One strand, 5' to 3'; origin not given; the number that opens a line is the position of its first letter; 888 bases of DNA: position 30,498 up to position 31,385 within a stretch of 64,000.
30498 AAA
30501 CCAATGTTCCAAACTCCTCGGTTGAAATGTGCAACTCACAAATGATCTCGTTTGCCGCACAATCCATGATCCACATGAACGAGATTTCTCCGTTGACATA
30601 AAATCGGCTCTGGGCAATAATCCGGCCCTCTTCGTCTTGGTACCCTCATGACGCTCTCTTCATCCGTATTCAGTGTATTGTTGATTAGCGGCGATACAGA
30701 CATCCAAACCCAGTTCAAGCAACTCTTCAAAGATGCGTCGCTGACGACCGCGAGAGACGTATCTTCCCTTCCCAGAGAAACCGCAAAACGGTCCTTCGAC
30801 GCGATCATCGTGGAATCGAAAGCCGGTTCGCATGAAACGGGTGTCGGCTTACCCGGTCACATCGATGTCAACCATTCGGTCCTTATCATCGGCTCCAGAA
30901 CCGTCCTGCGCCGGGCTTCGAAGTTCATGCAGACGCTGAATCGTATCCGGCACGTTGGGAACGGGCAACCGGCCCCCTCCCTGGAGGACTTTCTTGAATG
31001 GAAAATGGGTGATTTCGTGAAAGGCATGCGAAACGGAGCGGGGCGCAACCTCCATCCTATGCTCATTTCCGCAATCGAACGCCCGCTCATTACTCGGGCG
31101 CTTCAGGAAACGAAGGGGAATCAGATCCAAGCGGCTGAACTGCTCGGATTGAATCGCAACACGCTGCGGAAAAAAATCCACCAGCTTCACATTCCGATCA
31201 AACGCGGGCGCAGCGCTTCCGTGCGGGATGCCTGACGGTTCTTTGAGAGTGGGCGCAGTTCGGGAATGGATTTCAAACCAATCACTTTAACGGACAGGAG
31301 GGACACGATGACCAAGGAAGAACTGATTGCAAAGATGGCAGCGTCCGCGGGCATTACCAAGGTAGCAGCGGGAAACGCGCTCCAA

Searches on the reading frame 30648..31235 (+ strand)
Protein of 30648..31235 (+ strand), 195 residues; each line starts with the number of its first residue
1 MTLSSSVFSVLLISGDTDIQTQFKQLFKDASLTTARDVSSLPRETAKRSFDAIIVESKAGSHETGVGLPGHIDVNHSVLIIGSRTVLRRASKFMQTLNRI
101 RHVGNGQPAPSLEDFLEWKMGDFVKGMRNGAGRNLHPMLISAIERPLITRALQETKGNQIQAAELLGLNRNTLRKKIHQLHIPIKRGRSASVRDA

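Call 89: search_protein_families(library=pfam, proteins=[window:30648-31235:+], max_evalue=0.001)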
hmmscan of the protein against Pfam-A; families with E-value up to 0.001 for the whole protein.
window:30648-31235:+ (195 aa): 1 family
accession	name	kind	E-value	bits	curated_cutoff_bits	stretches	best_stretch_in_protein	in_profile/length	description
PF02954.25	HTH_8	-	4.9e-14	52.2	22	1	142-179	4-41/42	Bacterial regulatory protein, Fis family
